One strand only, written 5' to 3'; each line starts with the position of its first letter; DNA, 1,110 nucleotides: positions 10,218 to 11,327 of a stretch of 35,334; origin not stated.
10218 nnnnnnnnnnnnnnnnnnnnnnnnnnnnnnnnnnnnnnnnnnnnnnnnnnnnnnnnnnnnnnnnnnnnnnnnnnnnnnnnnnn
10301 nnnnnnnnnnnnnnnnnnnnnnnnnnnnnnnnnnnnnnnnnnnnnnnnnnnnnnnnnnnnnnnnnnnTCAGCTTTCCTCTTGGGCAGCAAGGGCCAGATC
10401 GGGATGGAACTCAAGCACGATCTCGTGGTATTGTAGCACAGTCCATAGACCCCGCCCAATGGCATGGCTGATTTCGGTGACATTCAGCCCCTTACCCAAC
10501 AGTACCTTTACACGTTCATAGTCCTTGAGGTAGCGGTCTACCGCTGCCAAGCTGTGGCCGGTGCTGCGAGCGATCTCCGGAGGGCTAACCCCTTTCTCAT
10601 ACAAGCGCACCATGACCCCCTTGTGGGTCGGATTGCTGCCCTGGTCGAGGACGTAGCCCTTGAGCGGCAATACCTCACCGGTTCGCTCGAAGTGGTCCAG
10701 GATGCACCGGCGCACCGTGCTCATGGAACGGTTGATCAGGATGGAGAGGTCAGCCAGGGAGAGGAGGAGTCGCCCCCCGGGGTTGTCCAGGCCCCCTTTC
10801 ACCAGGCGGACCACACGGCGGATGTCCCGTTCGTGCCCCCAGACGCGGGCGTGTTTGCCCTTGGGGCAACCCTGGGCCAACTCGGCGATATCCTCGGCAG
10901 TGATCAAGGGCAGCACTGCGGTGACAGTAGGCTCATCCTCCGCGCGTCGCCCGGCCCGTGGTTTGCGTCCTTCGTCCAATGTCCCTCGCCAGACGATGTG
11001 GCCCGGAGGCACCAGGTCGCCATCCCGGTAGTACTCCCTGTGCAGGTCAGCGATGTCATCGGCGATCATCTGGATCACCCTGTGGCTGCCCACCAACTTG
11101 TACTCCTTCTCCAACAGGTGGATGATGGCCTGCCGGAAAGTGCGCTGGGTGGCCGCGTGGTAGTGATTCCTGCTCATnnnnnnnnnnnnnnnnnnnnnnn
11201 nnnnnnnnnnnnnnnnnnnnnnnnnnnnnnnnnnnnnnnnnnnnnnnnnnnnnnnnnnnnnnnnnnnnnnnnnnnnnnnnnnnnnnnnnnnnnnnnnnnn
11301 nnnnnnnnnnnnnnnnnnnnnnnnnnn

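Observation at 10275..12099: Demonstrably mobile IS-like element whose only genes are two paralogous multi-HTH proteins with no recognisable transposase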

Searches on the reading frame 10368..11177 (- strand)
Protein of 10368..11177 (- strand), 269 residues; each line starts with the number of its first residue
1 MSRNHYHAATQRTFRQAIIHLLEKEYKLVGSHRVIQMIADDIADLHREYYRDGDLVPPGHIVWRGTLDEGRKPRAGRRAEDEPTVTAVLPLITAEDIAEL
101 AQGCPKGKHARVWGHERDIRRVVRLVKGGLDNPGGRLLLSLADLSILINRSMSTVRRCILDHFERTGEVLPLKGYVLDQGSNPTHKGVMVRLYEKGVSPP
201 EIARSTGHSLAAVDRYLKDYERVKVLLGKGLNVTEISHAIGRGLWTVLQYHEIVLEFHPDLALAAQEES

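Call 4: search_protein_families(library=pfam, proteins=[window:10368-11177:-], max_evalue=1)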
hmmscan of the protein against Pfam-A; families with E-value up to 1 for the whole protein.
window:10368-11177:- (269 aa): 9 families
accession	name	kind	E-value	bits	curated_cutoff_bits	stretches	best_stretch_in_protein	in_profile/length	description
PF07900.17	DUF1670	-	2.1e-43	148.7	25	1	22-253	1-220/220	Protein of unknown function (DUF1670)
PF13551.12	HTH_29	-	2.3e-06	28.1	28.1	1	189-221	4-37/64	Winged helix-turn helix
PF13384.12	HTH_23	-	5e-06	26.6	24.6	1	188-221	9-42/50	Homeodomain-like domain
PF13936.12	HTH_38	-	0.0036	17.5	27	0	191-215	15-39/44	Helix-turn-helix domain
PF02796.21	HTH_7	-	0.0053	17.3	23.8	0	189-219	14-44/45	Helix-turn-helix domain of resolvase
PF09339.16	HTH_IclR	-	0.013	15.7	22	0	196-218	18-40/52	IclR helix-turn-helix domain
PF13412.12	HTH_24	-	0.044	13.8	21.9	1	196-221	17-42/48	Winged helix-turn-helix DNA-binding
PF08281.18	Sigma70_r4_2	-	0.062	13.4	25.7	1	192-218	22-48/54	Sigma-70, region 4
PF06056.18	Terminase_5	-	0.084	13.3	20.3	0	191-222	8-39/58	Putative ATPase subunit of terminase (gpP-like)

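Call 5: search_protein_families(library=ncbifam, proteins=[window:10368-11177:-], max_evalue=1)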
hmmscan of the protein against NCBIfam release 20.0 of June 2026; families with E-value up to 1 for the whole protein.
window:10368-11177:- (269 aa): 3 families
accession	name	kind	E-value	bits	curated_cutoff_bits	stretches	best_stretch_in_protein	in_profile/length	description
NF033545.0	transpos_IS630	equivalog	0.0046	16.4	100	1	188-222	4-38/299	IS630 family transposase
TIGR01884.1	cas_HTH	subfamily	0.04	13.3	60.2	1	163-221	122-181/202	CRISPR-associated CARF protein Csa3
NF033546.1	transpos_IS21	equivalog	0.14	11.7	160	1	191-220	3-32/294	IS21 family transposase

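Call 30: find_homologous_proteins(query=window:10368-11177:-, max_evalue=0.00001)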
Query window:10368-11177:- (269 aa): 531 proteins with E <= 0.00001 among 4432 candidates; the best 120 are listed.
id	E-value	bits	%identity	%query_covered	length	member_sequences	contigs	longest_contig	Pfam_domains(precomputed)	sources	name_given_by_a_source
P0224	2.9e-162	556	93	100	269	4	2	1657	PF07900.18,PF13384.13,PF13936.13,PF13551.13,PF02796.22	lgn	-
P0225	1.0e-150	518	85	100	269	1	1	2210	PF07900.18,PF13384.13,PF13551.13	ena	-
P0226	6.9e-149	512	84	100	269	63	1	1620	PF07900.18,PF13551.13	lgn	-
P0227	3.5e-148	510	84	100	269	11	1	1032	PF07900.18,PF13384.13,PF13551.13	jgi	jgi:hypothetical protein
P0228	2.8e-145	501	83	99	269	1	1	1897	PF07900.18,PF13384.13,PF13551.13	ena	-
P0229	5.4e-145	500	82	100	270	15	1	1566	PF07900.18,PF13384.13,PF13551.13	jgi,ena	-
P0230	1.4e-144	498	83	100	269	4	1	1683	PF07900.18,PF13551.13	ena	-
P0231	1.5e-143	495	82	99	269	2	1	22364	PF07900.18,PF13384.13,PF13551.13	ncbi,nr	ncbi:MAG TPA: DUF1670 domain-containing protein [Anaerolineae bacterium]|nr:DUF1670 domain-containin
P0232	2.3e-143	494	83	99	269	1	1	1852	PF07900.18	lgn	-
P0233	1.1e-142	492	81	100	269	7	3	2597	PF07900.18,PF13551.13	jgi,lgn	jgi:hypothetical protein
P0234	1.3e-141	489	82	99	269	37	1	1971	PF07900.18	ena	-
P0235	2.7e-140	484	79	100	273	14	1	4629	PF07900.18,PF13384.13,PF13936.13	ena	-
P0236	2.7e-140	484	81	97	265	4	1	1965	PF07900.18,PF13551.13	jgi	jgi:hypothetical protein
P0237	5.3e-140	483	81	99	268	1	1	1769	PF07900.18,PF13551.13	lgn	-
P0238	2.3e-139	481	79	99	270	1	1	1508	PF07900.18,PF13384.13,PF13551.13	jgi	jgi:hypothetical protein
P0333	2.0e-72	262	50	99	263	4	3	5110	PF07900.18,PF13384.13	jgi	-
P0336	3.8e-70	254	46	97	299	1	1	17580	PF07900.18,PF13551.13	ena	-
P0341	2.7e-68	248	48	97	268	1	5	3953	PF07900.18,PF13384.13,PF13551.13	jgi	jgi:hypothetical protein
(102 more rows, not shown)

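Call 41: predict_structure(alignment_id=A3)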
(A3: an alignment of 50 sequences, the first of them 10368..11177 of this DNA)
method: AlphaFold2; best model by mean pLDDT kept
length: 269 residues; sequences in the alignment: 50
mean_pLDDT: 82.9   pTM: 0.61
mean pLDDT of the five models: 82.9, 82.6, 80.1, 78.7, 77.1
residues with pLDDT >= 90: 114; 70-90: 119; 50-70: 18; < 50: 18
segments of 3 or more residues with pLDDT < 50: 1-11, 180-183, 267-269
pLDDT, mean of each block of 10 residues (from residue 1): 38 70 79 83 76 79 88 73 87 92 91 94 97 91 91 92 91 75 68 92 81 90 92 91 87 90 56
secondary structure, 60 per line:
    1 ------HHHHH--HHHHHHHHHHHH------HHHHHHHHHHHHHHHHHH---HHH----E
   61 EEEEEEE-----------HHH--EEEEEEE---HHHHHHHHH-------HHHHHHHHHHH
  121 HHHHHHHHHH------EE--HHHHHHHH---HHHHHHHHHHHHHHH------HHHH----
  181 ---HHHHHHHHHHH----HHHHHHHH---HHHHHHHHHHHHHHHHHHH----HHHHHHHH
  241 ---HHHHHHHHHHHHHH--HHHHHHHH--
elements in order: H7-11 H14-25 H32-49 E60-67 E84-90 H94-102 H110-130 H141-148 H152-166 H173-176 H184-194 H199-206 H210-228 H233-240 H244-257 H260-267
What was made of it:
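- Checked: Three HTH-like segments: two are supported by Pfam and the third only by the AlphaFold model (calls 4, 41).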

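Call 48: fold_search(model_id=the predicted structure, library=pdb)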
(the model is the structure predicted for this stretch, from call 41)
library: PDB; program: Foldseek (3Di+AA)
matches with E <= 10: 641; with E <= 0.001: 0
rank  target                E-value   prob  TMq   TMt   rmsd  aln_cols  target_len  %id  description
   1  8cli_A                1.4e-01  0.33  0.18  0.10  24.6       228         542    8  TFIIIC TauB-DNA monomer (released 2023-06-21)
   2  1lva                  1.5e-01  0.47  0.17  0.17  13.1       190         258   14  Crystal structure of a C-terminal fragment of Moorella thermoacetica elongation factor SelB (released 2002-08-21)
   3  6pax_A                1.6e-01  0.51  0.15  0.28  16.2       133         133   19  CRYSTAL STRUCTURE OF THE HUMAN PAX-6 PAIRED DOMAIN-DNA COMPLEX REVEALS A GENERAL MODEL FOR PAX PROTEIN-DNA INTERACTION (released 1999-07-13)
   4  2lvs_MODEL_1_A        1.7e-01  0.92  0.14  0.33  11.7       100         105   20  NMR solution structure of a CRISPR repeat binding protein (released 2013-01-23)
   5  9a7s_A                2.8e-01  0.16  0.13  0.13  23.1       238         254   13  Integrative model of RPSD-RPOB by crosslinking MS and deep learning (released 2024-09-18)
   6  1k78_A                3.1e-01  0.28  0.14  0.26  16.7       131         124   18  Pax5(1-149)+Ets-1(331-440)+DNA (released 2002-01-04)
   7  1vz0_A                3.1e-01  0.23  0.16  0.22  14.6       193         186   14  Chromosome segregation protein Spo0J from Thermus thermophilus (released 2004-07-19)
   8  2uwm_A                3.1e-01  0.21  0.13  0.18  12.0       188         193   15  C-TERMINAL DOMAIN(WH2-WH4) OF ELONGATION FACTOR SELB IN COMPLEX WITH SECIS RNA (released 2007-05-08)
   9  1bxr_A                3.1e-01  0.16  0.15  0.05  17.5       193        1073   13  STRUCTURE OF CARBAMOYL PHOSPHATE SYNTHETASE COMPLEXED WITH THE ATP ANALOG AMPPNP (released 1999-04-20)
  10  1m6v_A                3.6e-01  0.15  0.15  0.05  17.8       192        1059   12  Crystal Structure of the G359F (small subunit) Point Mutant of Carbamoyl Phosphate Synthetase (released 2002-07-31)
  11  1vz0_H                3.8e-01  0.20  0.16  0.22  14.7       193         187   14  Chromosome segregation protein Spo0J from Thermus thermophilus (released 2004-07-19)
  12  9ca6_A                3.8e-01  0.15  0.14  0.16  14.9       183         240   11  Rns Pocket Mutant - I14F/I17F (released 2025-06-25)
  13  1vz0_F                4.0e-01  0.20  0.17  0.22  14.2       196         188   17  Chromosome segregation protein Spo0J from Thermus thermophilus (released 2004-07-19)
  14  5iy7_M                4.2e-01  0.13  0.19  0.16  20.1       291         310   13  Human holo-PIC in the open state (released 2016-05-18)
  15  8vd6                  4.7e-01  0.60  0.22  0.30   9.2       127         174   17  Crystal structure of CAP Repeat (released 2024-09-18)
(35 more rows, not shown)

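Call 49: search_protein_representatives(alignment_id=A3)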
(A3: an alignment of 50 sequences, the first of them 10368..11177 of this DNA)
Query: 50 sequences, 269 profile positions. Proteins with E-value up to 0.001 (for the whole library): 1309; up to 1e-10: 718; up to 1e-30: 133. The best 150 are listed.
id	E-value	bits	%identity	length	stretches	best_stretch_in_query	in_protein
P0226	4.2e-141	485.1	-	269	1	1-268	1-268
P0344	1.2e-90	319.7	-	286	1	4-265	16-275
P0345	1.2e-87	309.8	-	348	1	4-265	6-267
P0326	6.7e-87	307.4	-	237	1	85-268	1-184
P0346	2.1e-86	305.8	-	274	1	2-266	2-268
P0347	7.7e-85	300.6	-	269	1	9-267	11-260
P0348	8.3e-81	287.4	-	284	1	3-265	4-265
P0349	1.8e-79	283.0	-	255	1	7-263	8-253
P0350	2.3e-79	282.7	-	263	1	11-265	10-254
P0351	2.6e-75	269.4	-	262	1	3-267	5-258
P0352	1.3e-74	267.2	-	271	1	3-265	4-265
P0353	5.0e-72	258.6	-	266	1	6-268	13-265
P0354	1.6e-71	257.0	-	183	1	85-267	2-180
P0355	1.1e-67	244.4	-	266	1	1-265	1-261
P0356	2.9e-67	243.0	-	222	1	3-219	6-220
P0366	1.7e-51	191.3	-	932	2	74-257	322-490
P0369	1.3e-50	188.4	-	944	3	52-263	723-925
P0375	3.4e-47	177.2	-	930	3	41-263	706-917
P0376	1.7e-46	174.9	-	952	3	42-261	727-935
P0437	1.7e-33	132.3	-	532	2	109-266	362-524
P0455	8.6e-32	126.7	-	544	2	26-254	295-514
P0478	2.6e-30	121.9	-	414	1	42-263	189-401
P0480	3.6e-30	121.4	-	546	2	9-265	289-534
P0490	3.9e-29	118.0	-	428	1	38-260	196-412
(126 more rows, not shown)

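Call 50: search_protein_families(library=pfam, proteins=[P0366, P0369, P0375, P0376, P0437, P0455, P0480, P0478, P0490, P0345], max_evalue=0.001)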
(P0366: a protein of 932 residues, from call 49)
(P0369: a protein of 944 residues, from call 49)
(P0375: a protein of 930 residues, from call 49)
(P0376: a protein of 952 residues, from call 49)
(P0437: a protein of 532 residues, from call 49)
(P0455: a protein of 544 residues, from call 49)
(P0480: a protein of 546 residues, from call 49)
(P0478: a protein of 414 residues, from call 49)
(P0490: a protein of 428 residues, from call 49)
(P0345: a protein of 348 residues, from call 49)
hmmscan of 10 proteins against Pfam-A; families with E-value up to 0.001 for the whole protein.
P0366 (932 aa): 3 families
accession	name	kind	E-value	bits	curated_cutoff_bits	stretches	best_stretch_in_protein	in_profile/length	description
PF07900.17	DUF1670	-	3.1e-99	331.2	25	3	303-485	29-219/220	Protein of unknown function (DUF1670)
PF13384.12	HTH_23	-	0.00029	21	24.6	0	214-241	13-40/50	Homeodomain-like domain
PF08281.18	Sigma70_r4_2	-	0.00033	20.7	25.7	0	420-450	16-47/54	Sigma-70, region 4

P0369 (944 aa): 7 families
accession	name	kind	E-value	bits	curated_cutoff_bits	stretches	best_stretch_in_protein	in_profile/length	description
PF07900.17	DUF1670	-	2.1e-106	354.7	25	3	278-471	19-220/220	Protein of unknown function (DUF1670)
PF13384.12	HTH_23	-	8.9e-08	32.2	24.6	0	441-473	10-42/50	Homeodomain-like domain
PF13518.12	HTH_28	-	4.5e-05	23.9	25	0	847-883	1-37/52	Helix-turn-helix domain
PF08281.18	Sigma70_r4_2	-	6e-05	23.1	25.7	0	447-470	25-48/54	Sigma-70, region 4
PF07638.17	Sigma70_ECF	-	0.00024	21.5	21.1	0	441-475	143-178/185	ECF sigma factor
PF13551.12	HTH_29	-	0.00059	20.3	28.1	0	440-470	3-34/64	Winged helix-turn helix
PF00196.25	GerE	-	0.00083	19.4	23.5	0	440-472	9-41/57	Bacterial regulatory proteins, luxR family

P0375 (930 aa): 1 family
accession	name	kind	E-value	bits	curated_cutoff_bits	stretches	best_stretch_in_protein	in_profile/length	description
PF07900.17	DUF1670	-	4.3e-104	347.1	25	3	258-466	2-220/220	Protein of unknown function (DUF1670)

P0376 (952 aa): 4 families
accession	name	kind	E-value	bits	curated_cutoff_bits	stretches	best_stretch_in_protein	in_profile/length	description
PF07900.17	DUF1670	-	1.8e-103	345.1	25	3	298-489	22-220/220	Protein of unknown function (DUF1670)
PF13384.12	HTH_23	-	1.4e-08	34.7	24.6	0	461-492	13-43/50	Homeodomain-like domain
PF13551.12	HTH_29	-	1.9e-07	31.5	28.1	0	458-492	3-38/64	Winged helix-turn helix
PF00196.25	GerE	-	0.00026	21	23.5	0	860-892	8-40/57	Bacterial regulatory proteins, luxR family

P0437 (532 aa): 18 families
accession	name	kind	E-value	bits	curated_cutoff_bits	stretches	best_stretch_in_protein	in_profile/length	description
PF07900.17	DUF1670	-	3.2e-68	229.8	25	2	32-233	13-220/220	Protein of unknown function (DUF1670)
PF13384.12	HTH_23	-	1e-10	41.5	24.6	0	393-418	17-42/50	Homeodomain-like domain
PF13518.12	HTH_28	-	1.3e-09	38.4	25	0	118-155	12-50/52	Helix-turn-helix domain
PF13551.12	HTH_29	-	1.4e-09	38.4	28.1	0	116-156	10-53/64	Winged helix-turn helix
PF01022.26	HTH_5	-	2.2e-09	37.5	22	1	118-148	14-44/47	Bacterial regulatory protein, arsR family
PF08279.18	HTH_11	-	5.2e-08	33.1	25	0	114-149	10-45/55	HTH domain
PF01047.28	MarR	-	5.6e-08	33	24.6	1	113-148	12-46/59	MarR family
PF13412.12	HTH_24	-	1.2e-05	25.2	21.9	0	118-148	16-46/48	Winged helix-turn-helix DNA-binding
PF13545.12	HTH_Crp_2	-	2.7e-05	24.5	27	0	120-155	23-57/70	Crp-like helix-turn-helix domain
PF08281.18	Sigma70_r4_2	-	3.5e-05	23.8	25.7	0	120-142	27-49/54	Sigma-70, region 4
PF01325.25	Fe_dep_repress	-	0.00013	22.5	26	1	111-149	14-52/60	Iron dependent repressor, N-terminal DNA binding domain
PF13411.12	MerR_1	-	0.00026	21.5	21.6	0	121-143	2-24/69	MerR HTH family regulatory protein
PF12840.13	HTH_20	-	0.00027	21.3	27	0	101-148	7-47/51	Helix-turn-helix domain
PF12802.13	MarR_2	-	0.00028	21.4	27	0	115-148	16-49/61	MarR family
PF13936.12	HTH_38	-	0.00036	20.7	27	0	120-137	21-38/44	Helix-turn-helix domain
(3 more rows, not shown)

P0455 (544 aa): 12 families
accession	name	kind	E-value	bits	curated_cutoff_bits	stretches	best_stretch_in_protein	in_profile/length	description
PF07900.17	DUF1670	-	2.4e-71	240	25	2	46-233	27-220/220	Protein of unknown function (DUF1670)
PF13545.12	HTH_Crp_2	-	2.8e-06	27.6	27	0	120-147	23-50/70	Crp-like helix-turn-helix domain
PF13412.12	HTH_24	-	1.1e-05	25.3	21.9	0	120-148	18-46/48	Winged helix-turn-helix DNA-binding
PF13384.12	HTH_23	-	4e-05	23.7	24.6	0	119-149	17-47/50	Homeodomain-like domain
PF13551.12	HTH_29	-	5.1e-05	23.7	28.1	0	494-517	16-39/64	Winged helix-turn helix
PF12802.13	MarR_2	-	7.3e-05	23.3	27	0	391-422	17-47/61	MarR family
PF01047.28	MarR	-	0.0001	22.6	24.6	0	114-148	13-46/59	MarR family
PF09339.16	HTH_IclR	-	0.00015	21.9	22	0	116-148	15-47/52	IclR helix-turn-helix domain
PF08279.18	HTH_11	-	0.00019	21.7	25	0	115-150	11-46/55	HTH domain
PF08281.18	Sigma70_r4_2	-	0.0007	19.6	25.7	0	120-144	27-51/54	Sigma-70, region 4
PF13518.12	HTH_28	-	0.00091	19.7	25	0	118-149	12-42/52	Helix-turn-helix domain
PF13730.12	HTH_36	-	0.00097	19.3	25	0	119-148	25-54/55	Helix-turn-helix domain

P0480 (546 aa): 8 families
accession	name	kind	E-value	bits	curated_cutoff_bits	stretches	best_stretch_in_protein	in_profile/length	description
PF07900.17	DUF1670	-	9.3e-55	185.8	25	2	41-216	15-196/220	Protein of unknown function (DUF1670)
PF12840.13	HTH_20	-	4.1e-07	30.3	27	1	112-154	8-46/51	Helix-turn-helix domain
PF13412.12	HTH_24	-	1.8e-06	27.9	21.9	1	125-155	16-46/48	Winged helix-turn-helix DNA-binding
PF13384.12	HTH_23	-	1.4e-05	25.2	24.6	0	108-155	5-46/50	Homeodomain-like domain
PF13518.12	HTH_28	-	0.0001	22.8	25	0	110-155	2-41/52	Helix-turn-helix domain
PF01047.28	MarR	-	0.00033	20.9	24.6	0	123-154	14-45/59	MarR family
PF01022.26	HTH_5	-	0.00074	19.8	22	0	125-154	14-43/47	Bacterial regulatory protein, arsR family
PF01325.25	Fe_dep_repress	-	0.00087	19.9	26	0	123-154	19-50/60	Iron dependent repressor, N-terminal DNA binding domain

P0478 (414 aa): 1 family
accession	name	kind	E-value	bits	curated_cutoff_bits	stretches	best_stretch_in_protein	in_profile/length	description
PF07900.17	DUF1670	-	3.5e-41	141.4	25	1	200-391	32-220/220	Protein of unknown function (DUF1670)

P0490 (428 aa): 1 family
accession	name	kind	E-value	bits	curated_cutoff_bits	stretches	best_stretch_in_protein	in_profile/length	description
PF07900.17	DUF1670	-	1.2e-45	156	25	1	196-405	17-220/220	Protein of unknown function (DUF1670)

P0345 (348 aa): 3 families
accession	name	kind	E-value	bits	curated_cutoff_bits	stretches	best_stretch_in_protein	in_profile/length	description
PF07900.17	DUF1670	-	6e-36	124.3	25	1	24-254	1-219/220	Protein of unknown function (DUF1670)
PF13551.12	HTH_29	-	5.3e-05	23.7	28.1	0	193-223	6-37/64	Winged helix-turn helix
PF08281.18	Sigma70_r4_2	-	0.00098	19.2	25.7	0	197-219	25-47/54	Sigma-70, region 4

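Call 54: search_protein_families(library=phrogs, proteins=[window:10368-11177:-], max_evalue=0.01)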
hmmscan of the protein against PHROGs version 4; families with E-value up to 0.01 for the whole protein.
window:10368-11177:- (269 aa): 0 families

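Call 55: search_protein_families(library=padloc, proteins=[window:10368-11177:-], max_evalue=0.01)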
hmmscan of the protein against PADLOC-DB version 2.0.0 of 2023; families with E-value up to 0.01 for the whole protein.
window:10368-11177:- (269 aa): 0 families

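Call 62: search_solved_structures(query=A3, max_evalue=10)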
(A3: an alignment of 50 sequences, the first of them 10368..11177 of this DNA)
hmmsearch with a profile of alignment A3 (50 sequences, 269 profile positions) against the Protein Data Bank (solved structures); distinct sequences matched with E-value up to 10: 3.
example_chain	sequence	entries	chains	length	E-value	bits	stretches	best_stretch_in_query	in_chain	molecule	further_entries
5xxb_V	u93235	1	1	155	0.11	14.8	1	60-120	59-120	Ribosomal protein eL24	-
8q4d_A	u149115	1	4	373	0.87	11.9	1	189-218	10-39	Putative transposase for insertion sequence element IS5376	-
8b4h_A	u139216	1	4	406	0.97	11.7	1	189-218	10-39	Putative transposase for insertion sequence element IS5376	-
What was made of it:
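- Closest known: IS21. Same: There is a weak HTH similarity to IstA (IS5376) at E about 0.9 (calls 5, 62).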

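Call 66: fold_search(model_id=the predicted structure, library=viral)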
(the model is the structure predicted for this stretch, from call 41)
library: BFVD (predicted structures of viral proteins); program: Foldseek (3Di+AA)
matches with E <= 10: 1005; with E <= 0.001: 1
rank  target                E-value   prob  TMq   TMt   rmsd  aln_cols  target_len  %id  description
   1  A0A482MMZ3            2.7e-04  0.96  0.14  0.12  20.6       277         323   16  Endonuclease [Burkholderia phage BcepSauron]
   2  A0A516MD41            1.3e-03  0.99  0.18  0.24  18.4       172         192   15  (no name in the UniProt tables at hand)
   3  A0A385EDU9            1.3e-03  0.69  0.16  0.12  44.1       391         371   13  Uncharacterized protein [Caulobacter phage CcrSC]
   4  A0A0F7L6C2            1.6e-03  0.60  0.13  0.12  27.3       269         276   17  HTH araC/xylS-type domain-containing protein [uncultured marine virus]
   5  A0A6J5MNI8            4.1e-03  0.72  0.17  0.12  20.7       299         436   12  Uncharacterized protein [uncultured Caudovirales phage]
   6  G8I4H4                7.0e-03  0.91  0.14  0.13  19.8       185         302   16  Uncharacterized protein [Mycobacterium phage DS6A]
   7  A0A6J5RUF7            7.7e-03  0.63  0.16  0.17  19.9       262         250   17  Uncharacterized protein [uncultured Caudovirales phage]
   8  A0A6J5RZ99            8.2e-03  0.75  0.16  0.17  22.3       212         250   13  Uncharacterized protein [uncultured Caudovirales phage]
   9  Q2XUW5                8.6e-03  0.77  0.16  0.10  15.4       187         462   16  (no name in the UniProt tables at hand)
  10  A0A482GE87            9.1e-03  0.77  0.14  0.21  15.1       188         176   13  Uncharacterized protein [Escherichia phage vB_EcoM_Goslar]
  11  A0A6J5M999            9.6e-03  0.47  0.14  0.17  22.6       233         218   16  Uncharacterized protein [uncultured Caudovirales phage]
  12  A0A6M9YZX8            1.1e-02  1.00  0.25  0.41  13.2       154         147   18  (no name in the UniProt tables at hand)
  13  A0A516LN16            1.1e-02  0.95  0.14  0.14  16.7       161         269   16  (no name in the UniProt tables at hand)
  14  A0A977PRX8            1.5e-02  0.87  0.16  0.24  12.2       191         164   15  (no name in the UniProt tables at hand)
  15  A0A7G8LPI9            1.8e-02  0.72  0.14  0.18  17.9       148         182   14  (no name in the UniProt tables at hand)
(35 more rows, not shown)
